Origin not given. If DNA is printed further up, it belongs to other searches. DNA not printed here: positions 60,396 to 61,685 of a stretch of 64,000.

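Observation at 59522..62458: Three tandem, translationally coupled paralogs of an uncharacterised DXD-motif family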

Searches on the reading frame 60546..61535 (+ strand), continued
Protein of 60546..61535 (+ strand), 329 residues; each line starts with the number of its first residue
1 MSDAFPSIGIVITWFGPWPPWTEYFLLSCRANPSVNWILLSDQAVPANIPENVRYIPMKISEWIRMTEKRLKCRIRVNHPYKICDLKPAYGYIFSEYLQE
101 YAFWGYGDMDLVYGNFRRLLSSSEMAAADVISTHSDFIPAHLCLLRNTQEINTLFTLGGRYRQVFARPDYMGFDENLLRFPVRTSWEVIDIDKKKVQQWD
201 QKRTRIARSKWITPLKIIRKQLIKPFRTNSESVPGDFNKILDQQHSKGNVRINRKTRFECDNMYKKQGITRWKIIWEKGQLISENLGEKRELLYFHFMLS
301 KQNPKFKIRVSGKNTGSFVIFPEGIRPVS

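Call 39: search_protein_families(library=pfam, proteins=[L026:3855-5312:+, L026:5412-7166:+, L026:7153-8295:+, L026:8349-9044:+, L026:9011-9997:+, L026:9998-10870:+, L026:10904-11983:+, L026:11969-12574:-, L026:12666-13874:+, L026:13891-15708:+], max_evalue=0.0001)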
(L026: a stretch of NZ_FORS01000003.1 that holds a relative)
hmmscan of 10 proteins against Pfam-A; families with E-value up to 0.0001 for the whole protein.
L026:3855-5312:+ (485 aa): 3 families
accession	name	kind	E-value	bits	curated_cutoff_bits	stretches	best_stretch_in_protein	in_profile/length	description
PF06293.20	Kdo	-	1.7e-11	44.4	21.3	1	342-441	66-172/207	Lipopolysaccharide kinase (Kdo/WaaP) family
PF00069.31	Pkinase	-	1e-05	25.5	31.7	0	367-444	71-151/263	Protein kinase domain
PF01636.29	APH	-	2.5e-05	24.6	23.2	0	398-438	150-197/239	Phosphotransferase enzyme family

L026:5412-7166:+ (584 aa): 2 families
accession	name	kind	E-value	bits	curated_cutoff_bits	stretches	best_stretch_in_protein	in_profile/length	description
PF16861.10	Carbam_trans_C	-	7.3e-61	205.1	27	1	406-575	1-170/170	Carbamoyltransferase C-terminus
PF02543.21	Carbam_trans_N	-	1.3e-47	163.4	24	1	5-354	2-345/346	Carbamoyltransferase N-terminus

L026:7153-8295:+ (380 aa): 5 families
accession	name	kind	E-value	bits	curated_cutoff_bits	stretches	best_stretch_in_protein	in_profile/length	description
PF00534.26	Glycos_transf_1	-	2.8e-32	112.1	26.4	1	187-338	2-157/172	Glycosyl transferases group 1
PF13692.12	Glyco_trans_1_4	-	2.3e-28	99.7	27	1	202-336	3-139/142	Glycosyl transferases group 1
PF13439.12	Glyco_transf_4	-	3.3e-10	40.7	28.5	1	57-177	35-168/170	Glycosyltransferase Family 4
PF13579.12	Glyco_trans_4_4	-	3.3e-05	24.7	29.7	0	78-173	55-157/158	Glycosyl transferase 4-like domain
PF20706.3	GT4-conflict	-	3.4e-05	23.4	26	0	274-309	280-315/385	Family 4 Glycosyltransferase in conflict systems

L026:8349-9044:+ (231 aa): 3 families
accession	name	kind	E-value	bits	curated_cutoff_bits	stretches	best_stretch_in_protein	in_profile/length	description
PF00132.30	Hexapep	-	1.2e-12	47.4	27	1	117-151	2-36/36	Bacterial transferase hexapeptide (six repeats)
PF14602.12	Hexapep_2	-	1.7e-06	28.1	27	1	116-151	1-34/34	Hexapeptide repeat of succinyl-transferase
PF25084.1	LbH_EIF2B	-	1.7e-05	25.2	54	0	37-84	7-53/105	EIF2B subunit epsilon LbH domain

L026:9011-9997:+ (328 aa): 1 family
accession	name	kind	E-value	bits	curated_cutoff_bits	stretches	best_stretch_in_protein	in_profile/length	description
PF13524.12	Glyco_trans_1_2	-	5.1e-11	43.2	25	1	188-297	28-137/144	Glycosyl transferase-like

L026:9998-10870:+ (290 aa): 1 family
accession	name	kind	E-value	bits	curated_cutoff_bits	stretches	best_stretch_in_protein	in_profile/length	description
PF20330.3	DUF6625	-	3.1e-52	178.5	27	1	8-254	1-241/267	Family of unknown function (DUF6625)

L026:10904-11983:+ (359 aa): 4 families
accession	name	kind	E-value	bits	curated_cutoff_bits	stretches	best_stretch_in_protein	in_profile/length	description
PF00534.26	Glycos_transf_1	-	1.7e-28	99.7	26.4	1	178-330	5-162/172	Glycosyl transferases group 1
PF13692.12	Glyco_trans_1_4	-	4e-27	95.7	27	1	190-324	3-140/142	Glycosyl transferases group 1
PF20706.3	GT4-conflict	-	4.4e-10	39.5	26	1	191-345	200-378/385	Family 4 Glycosyltransferase in conflict systems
PF00982.27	Glyco_transf_20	-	4.4e-05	22.8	32.5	1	254-339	363-452/473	Glycosyltransferase family 20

L026:11969-12574:- (201 aa): 0 families

L026:12666-13874:+ (402 aa): 1 family
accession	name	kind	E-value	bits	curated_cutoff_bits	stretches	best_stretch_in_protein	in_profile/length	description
PF04932.20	Wzy_C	-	2e-11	44.3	31.7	1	200-324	2-149/149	O-Antigen ligase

L026:13891-15708:+ (605 aa): 4 families
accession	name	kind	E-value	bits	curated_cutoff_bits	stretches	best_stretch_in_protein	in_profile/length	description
PF00664.28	ABC_membrane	-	1.2e-48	166.6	28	1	32-313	2-270/274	ABC transporter transmembrane region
PF00005.33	ABC_tran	-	1.6e-36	126.4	25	1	378-528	1-137/137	ABC transporter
PF02463.25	SMC_N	-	2.9e-08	33.9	40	1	472-570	135-211/220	RecF/RecN/SMC N terminal domain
PF13401.12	AAA_22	-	2.7e-05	24.9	27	0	388-543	5-109/130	AAA domain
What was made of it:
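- Closest known: CAZy GT8 retaining GT-A transferases. Same: Proteobacterial DUF6625 genes lie in LPS-core clusters (call 39).
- The proteobacterial relatives sit in LPS-core clusters that have no GT-C enzyme apart from WaaL (call 39).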

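Call 40: search_protein_families(library=pfam, proteins=[L050:4349-5353:-, L050:6081-7376:+, L050:8815-9450:+, L050:9468-9989:+, L050:9986-10828:+, L050:10849-13008:+, L050:13245-15638:-, L050:15751-16800:-, L069:7897-9519:-, L069:10846-13254:-], max_evalue=0.0001)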
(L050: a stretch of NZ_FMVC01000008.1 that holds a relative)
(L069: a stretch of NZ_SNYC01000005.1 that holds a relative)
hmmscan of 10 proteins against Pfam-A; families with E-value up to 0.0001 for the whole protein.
L050:4349-5353:- (334 aa): 2 families
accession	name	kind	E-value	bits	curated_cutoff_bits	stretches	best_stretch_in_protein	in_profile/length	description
PF00316.25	FBPase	-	5.3e-77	258.2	34.8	1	6-199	1-191/191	Fructose-1-6-bisphosphatase, N-terminal domain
PF18913.5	FBPase_C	-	1.1e-50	171.1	27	1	204-331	2-126/127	Fructose-1-6-bisphosphatase, C-terminal domain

L050:6081-7376:+ (431 aa): 1 family
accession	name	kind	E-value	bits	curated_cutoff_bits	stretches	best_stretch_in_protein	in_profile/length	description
PF00696.33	AA_kinase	-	3.6e-46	158.2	24.9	1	12-289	1-234/234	Amino acid kinase family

L050:8815-9450:+ (211 aa): 0 families

L050:9468-9989:+ (173 aa): 4 families
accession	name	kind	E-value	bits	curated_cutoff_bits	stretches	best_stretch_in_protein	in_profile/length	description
PF00578.27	AhpC-TSA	-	1e-10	42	26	1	39-151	3-119/124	AhpC/TSA family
PF08534.16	Redoxin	-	3.2e-08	33.9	26.6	1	39-162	4-137/148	Redoxin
PF13098.12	Thioredoxin_2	-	1.3e-06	29.1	27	1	60-168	3-102/104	Thioredoxin-like domain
PF13905.12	Thioredoxin_8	-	9.2e-05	23.1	27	1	66-150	4-91/94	Thioredoxin-like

L050:9986-10828:+ (280 aa): 1 family
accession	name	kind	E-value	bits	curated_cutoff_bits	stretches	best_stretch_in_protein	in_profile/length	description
PF20330.3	DUF6625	-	1.4e-59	202.5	27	1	10-273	2-261/267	Family of unknown function (DUF6625)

L050:10849-13008:+ (719 aa): 5 families
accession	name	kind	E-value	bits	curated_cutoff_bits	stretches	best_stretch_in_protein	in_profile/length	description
PF00664.28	ABC_membrane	-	1.9e-31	110.2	28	1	169-429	1-264/274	ABC transporter transmembrane region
PF03412.21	Peptidase_C39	-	4.9e-31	107.8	22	1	10-142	4-132/133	Peptidase C39 family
PF00005.33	ABC_tran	-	7.1e-27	95.1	25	1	498-646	2-137/137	ABC transporter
PF02463.25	SMC_N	-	2.7e-08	34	40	1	617-689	136-212/220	RecF/RecN/SMC N terminal domain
PF13401.12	AAA_22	-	1.9e-05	25.4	27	0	506-661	4-109/130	AAA domain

L050:13245-15638:- (797 aa): 2 families
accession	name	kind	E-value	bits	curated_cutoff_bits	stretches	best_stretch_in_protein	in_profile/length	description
PF14905.12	OMP_b-brl_3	-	2e-74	251.6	27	1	376-773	5-408/408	Outer membrane protein beta-barrel family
PF00593.30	TonB_dep_Rec_b-barrel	-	1.1e-12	49.1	27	1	305-596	21-283/436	TonB dependent receptor-like, beta-barrel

L050:15751-16800:- (349 aa): 2 families
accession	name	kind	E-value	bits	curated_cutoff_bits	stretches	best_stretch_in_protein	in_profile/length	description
PF12833.13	HTH_18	-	6.5e-17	62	33.6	1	265-343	1-78/80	Helix-turn-helix domain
PF00165.29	HTH_AraC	-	7.1e-11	42.4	26.6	1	308-342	7-40/42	Bacterial regulatory helix-turn-helix proteins, AraC family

L069:7897-9519:- (540 aa): 3 families
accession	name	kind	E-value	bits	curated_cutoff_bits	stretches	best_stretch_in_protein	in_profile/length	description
PF07884.19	VKOR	-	2.4e-18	67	27.5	1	186-309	3-130/134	Vitamin K epoxide reductase family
PF13462.12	Thioredoxin_4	-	2.3e-07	31.6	23.2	1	390-533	5-158/165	Thioredoxin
PF03412.21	Peptidase_C39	-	3e-05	24.3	22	1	19-130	22-129/133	Peptidase C39 family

L069:10846-13254:- (802 aa): 2 families
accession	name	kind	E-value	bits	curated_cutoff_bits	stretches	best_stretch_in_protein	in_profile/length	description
PF14905.12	OMP_b-brl_3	-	2.6e-78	264.4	27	1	384-775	1-408/408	Outer membrane protein beta-barrel family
PF13620.12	CarboxypepD_reg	-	1.9e-10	41.4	32.3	1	35-115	2-81/82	Carboxypeptidase regulatory-like domain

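Call 50: search_protein_representatives(alignment_id=A2)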
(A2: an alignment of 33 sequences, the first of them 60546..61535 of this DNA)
Query: 33 sequences, 323 profile positions. Proteins with E-value up to 0.001 (for the whole library): 4874; up to 1e-10: 3915; up to 1e-30: 2356. The best 150 are listed.
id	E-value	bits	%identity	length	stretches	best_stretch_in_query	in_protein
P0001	7.5e-122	423.4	-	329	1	4-321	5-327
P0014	1.4e-113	396.2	-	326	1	2-321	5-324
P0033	4.5e-111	388.0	-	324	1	5-320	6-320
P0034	2.2e-104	366.0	-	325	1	6-321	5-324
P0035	9.0e-102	357.4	-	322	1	1-320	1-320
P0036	1.0e-97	344.1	-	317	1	5-321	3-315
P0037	1.8e-97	343.3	-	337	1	4-319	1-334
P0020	2.1e-97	343.0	-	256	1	3-252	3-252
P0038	2.5e-97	342.8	-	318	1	1-315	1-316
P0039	2.5e-97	342.8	-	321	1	1-315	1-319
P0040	6.5e-97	341.5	-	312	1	5-321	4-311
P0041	4.5e-96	338.7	-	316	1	3-314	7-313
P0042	5.8e-96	338.3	-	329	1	2-320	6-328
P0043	3.5e-95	335.7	-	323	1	6-320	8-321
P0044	4.9e-95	335.3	-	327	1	4-320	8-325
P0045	9.9e-94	331.0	-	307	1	6-320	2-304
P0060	8.2e-84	298.4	-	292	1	5-320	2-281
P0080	4.6e-80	286.1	-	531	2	4-176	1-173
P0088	1.2e-78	281.4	-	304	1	1-321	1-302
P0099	4.6e-77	276.2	-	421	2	3-192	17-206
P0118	7.0e-75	269.0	-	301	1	4-321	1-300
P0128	5.1e-74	266.2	-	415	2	4-185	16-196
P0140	2.4e-73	264.0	-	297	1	4-320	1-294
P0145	3.1e-73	263.7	-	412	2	5-180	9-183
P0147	3.3e-73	263.5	-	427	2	3-188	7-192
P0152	9.1e-73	262.1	-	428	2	4-182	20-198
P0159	4.5e-72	259.8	-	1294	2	3-177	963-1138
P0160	4.8e-72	259.7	-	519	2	3-182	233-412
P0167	1.4e-71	258.2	-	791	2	4-207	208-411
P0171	3.0e-71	257.1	-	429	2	3-207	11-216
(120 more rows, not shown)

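Call 51: search_protein_families(library=pfam, proteins=[P0159, P0167, P0160, P0080, P0099, P0128, P0147, P0152, P0171, P0145], max_evalue=0.001)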
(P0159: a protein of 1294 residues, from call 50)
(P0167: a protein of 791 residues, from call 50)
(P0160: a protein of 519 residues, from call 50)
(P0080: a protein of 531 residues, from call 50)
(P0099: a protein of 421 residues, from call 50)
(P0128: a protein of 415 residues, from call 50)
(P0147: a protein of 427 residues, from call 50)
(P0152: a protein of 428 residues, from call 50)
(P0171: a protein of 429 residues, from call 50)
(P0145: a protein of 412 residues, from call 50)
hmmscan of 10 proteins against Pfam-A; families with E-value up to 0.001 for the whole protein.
P0159 (1294 aa): 5 families
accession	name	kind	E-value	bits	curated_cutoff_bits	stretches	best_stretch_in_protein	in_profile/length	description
PF00501.34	AMP-binding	-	4e-80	269.9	29.9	1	47-402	1-384/384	AMP-binding enzyme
PF20330.3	DUF6625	-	4.5e-58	197.6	27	1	969-1221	1-241/267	Family of unknown function (DUF6625)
PF00975.26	Thioesterase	-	2.6e-26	93.7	26.4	1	664-780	2-119/226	Thioesterase domain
PF00550.31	PP-binding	-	8.6e-15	55.2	20.8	1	577-639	3-67/67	Phosphopantetheine attachment site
PF13193.12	AMP-binding_C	-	8.2e-13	49.5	24.5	1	461-536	1-76/76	AMP-binding enzyme C-terminal domain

P0167 (791 aa): 2 families
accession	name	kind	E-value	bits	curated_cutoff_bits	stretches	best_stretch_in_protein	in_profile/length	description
PF20330.3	DUF6625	-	2.5e-53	182.1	27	1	214-485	2-264/267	Family of unknown function (DUF6625)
PF00535.33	Glycos_transf_2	-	0.00011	22.6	23.3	0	57-133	66-140/168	Glycosyl transferase family 2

P0160 (519 aa): 9 families
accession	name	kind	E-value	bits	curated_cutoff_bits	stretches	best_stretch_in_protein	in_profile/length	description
PF20330.3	DUF6625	-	1.1e-66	225.8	27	1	239-478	1-245/267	Family of unknown function (DUF6625)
PF13855.12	LRR_8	-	2.5e-24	85.2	27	4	115-170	2-59/61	Leucine rich repeat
PF23598.1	LRR_14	-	7e-20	71.5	40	2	39-121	41-121/353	Leucine-rich repeat region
PF12799.13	LRR_4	-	1.4e-15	57.4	27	3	115-153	2-40/44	Leucine Rich repeats (2 copies)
PF00560.39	LRR_1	-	5.3e-12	43.8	20.6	0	46-67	1-23/23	Leucine Rich Repeat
PF14580.12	LRR_9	-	2.6e-08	34.1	30.5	1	97-166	48-119/175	Leucine-rich repeat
PF23211.1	LRR_LRWD1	-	4.4e-07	30.2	28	0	107-190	35-120/190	Leucine-rich repeat and WD repeat-containing protein 1, LRR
PF25019.1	LRR_R13L1-DRL21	-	0.00014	22.2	27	1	88-145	66-125/127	R13L1/DRL21 LRRs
PF23286.1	LRR_13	-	0.0002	21.5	30.1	0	102-162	15-76/210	Disease resistance protein RPS4B-like, leucine-rich repeats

P0080 (531 aa): 1 family
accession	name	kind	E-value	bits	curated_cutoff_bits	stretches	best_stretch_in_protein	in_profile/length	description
PF20330.3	DUF6625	-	7e-69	233.1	27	1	6-299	1-265/267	Family of unknown function (DUF6625)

P0099 (421 aa): 1 family
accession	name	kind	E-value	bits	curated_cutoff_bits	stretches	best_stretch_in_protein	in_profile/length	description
PF20330.3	DUF6625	-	2.6e-59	201.7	27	1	23-288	1-262/267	Family of unknown function (DUF6625)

P0128 (415 aa): 1 family
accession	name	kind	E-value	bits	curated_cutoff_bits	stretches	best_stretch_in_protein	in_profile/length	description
PF20330.3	DUF6625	-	3e-62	211.3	27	1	22-287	2-265/267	Family of unknown function (DUF6625)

P0147 (427 aa): 1 family
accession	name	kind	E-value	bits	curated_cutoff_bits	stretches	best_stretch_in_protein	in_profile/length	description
PF20330.3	DUF6625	-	6.6e-65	220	27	1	14-279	2-263/267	Family of unknown function (DUF6625)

P0152 (428 aa): 1 family
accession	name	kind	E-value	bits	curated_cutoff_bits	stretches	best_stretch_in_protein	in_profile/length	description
PF20330.3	DUF6625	-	6.4e-66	223.4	27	1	25-291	1-262/267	Family of unknown function (DUF6625)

P0171 (429 aa): 1 family
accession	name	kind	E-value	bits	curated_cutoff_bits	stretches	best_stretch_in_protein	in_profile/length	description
PF20330.3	DUF6625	-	7.5e-61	206.7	27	1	17-205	1-180/267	Family of unknown function (DUF6625)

P0145 (412 aa): 1 family
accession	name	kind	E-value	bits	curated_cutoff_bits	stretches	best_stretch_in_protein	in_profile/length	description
PF20330.3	DUF6625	-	1.4e-55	189.4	27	1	13-255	1-243/267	Family of unknown function (DUF6625)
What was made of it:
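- One relative carries a weak N-terminal GT2 match (E 1e-4, below Pfam's cut-off) (call 51).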

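Call 55: fold_search(model_id=the predicted structure, library=viral)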
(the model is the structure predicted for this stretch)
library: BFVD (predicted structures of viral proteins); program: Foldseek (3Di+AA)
matches with E <= 10: 938; with E <= 0.001: 101
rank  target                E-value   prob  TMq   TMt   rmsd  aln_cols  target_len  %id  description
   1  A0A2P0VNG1            3.0e-06  1.00  0.31  0.36  11.0       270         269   12  Uncharacterized protein [Tetraselmis virus 1]
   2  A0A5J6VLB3            1.5e-05  1.00  0.26  0.17   5.2       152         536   17  Glycosyltransferase sugar-binding region containing protein [Megaviridae environmental sample]
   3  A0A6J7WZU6            2.8e-05  1.00  0.37  0.43   8.5       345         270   11  Uncharacterized protein [uncultured Caudovirales phage]
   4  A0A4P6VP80            2.8e-05  1.00  0.29  0.15  14.1       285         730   11  Polysaccharide pyruvyl transferase [Mimivirus LCMiAC02]
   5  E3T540                3.0e-05  1.00  0.29  0.14   4.0       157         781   11  Glycosyltransferase [Cafeteria roenbergensis virus (strain BV-PW1)]
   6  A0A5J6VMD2            3.2e-05  1.00  0.31  0.38   5.8       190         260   10  Uncharacterized protein [Megaviridae environmental sample]
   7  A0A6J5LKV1            3.6e-05  1.00  0.42  0.48   9.3       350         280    7  Uncharacterized protein [uncultured Caudovirales phage]
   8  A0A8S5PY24            3.6e-05  0.99  0.29  0.28  15.9       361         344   10  Uncharacterized protein [Myoviridae sp. ctgsk7]
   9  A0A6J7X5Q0            3.8e-05  1.00  0.34  0.18   5.2       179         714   11  Methyltransferase domain containing protein [uncultured Caudovirales phage]
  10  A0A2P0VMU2            4.3e-05  1.00  0.31  0.23   4.9       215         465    9  DUF616 domain-containing protein [Tetraselmis virus 1]
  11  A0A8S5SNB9            4.6e-05  1.00  0.32  0.34   7.2       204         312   11  Glycosyltransferase [Podoviridae sp. ctIKM86]
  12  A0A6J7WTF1            4.6e-05  1.00  0.34  0.44  14.3       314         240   12  Glycosyltransferase [uncultured Caudovirales phage]
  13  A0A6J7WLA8            4.9e-05  1.00  0.37  0.42  10.2       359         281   10  Uncharacterized protein [uncultured Caudovirales phage]
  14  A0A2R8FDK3            5.2e-05  1.00  0.30  0.24   6.9       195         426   11  Uncharacterized protein [Cedratvirus Zaza IHUMI]
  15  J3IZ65                5.2e-05  1.00  0.24  0.30   7.8       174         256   10  (no name in the UniProt tables at hand)
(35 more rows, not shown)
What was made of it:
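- The viral-structure library returns GT32-type, GT8, GT34, Fringe-like and other nucleotide-diphospho-sugar transferases (call 55). A Stealth protein appears among the weaker viral fold matches (call 55, rank 50).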

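Call 75: list_cluster_members(proteins=[P0159, P0160, P0167, P0080, P0045, P0060, P0088, P0118, P0140, P0030])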
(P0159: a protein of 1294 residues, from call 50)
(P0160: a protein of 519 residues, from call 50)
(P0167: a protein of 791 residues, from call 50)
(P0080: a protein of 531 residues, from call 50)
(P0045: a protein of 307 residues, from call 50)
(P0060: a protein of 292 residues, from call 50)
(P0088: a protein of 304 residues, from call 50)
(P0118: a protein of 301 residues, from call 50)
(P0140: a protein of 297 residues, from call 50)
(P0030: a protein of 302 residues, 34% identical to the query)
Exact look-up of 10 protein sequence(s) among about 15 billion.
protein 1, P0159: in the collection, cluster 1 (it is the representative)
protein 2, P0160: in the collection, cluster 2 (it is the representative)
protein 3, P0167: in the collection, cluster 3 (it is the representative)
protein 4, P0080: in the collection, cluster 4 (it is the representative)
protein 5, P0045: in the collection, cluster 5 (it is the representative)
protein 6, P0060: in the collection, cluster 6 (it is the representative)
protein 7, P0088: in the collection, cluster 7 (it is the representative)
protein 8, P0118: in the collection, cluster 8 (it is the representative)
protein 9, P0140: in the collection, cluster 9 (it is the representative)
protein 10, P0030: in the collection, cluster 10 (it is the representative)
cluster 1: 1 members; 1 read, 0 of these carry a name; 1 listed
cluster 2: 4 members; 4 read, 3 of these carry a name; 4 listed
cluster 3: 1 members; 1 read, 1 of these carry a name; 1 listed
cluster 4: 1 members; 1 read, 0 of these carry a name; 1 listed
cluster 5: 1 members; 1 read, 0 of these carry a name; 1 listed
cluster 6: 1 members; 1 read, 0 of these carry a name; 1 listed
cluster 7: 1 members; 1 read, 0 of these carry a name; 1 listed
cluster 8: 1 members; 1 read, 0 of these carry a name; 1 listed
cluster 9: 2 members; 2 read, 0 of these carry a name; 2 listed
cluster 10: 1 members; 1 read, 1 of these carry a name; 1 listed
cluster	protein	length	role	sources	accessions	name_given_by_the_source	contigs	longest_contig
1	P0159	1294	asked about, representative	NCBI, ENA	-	-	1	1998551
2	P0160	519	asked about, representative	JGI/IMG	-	hypothetical protein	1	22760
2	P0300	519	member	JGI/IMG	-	hypothetical protein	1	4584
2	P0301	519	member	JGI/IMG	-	Leucine-rich repeat (LRR) protein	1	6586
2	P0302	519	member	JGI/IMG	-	-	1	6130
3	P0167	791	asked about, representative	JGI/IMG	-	hypothetical protein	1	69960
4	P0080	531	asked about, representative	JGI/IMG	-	-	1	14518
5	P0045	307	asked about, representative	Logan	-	-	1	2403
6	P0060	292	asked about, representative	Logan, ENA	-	-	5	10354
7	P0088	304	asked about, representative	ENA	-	-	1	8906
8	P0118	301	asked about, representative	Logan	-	-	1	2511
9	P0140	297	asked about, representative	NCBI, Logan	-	-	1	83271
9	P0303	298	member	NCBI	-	-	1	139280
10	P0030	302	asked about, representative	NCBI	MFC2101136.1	DUF6625 family protein [Bacteroidota bacterium]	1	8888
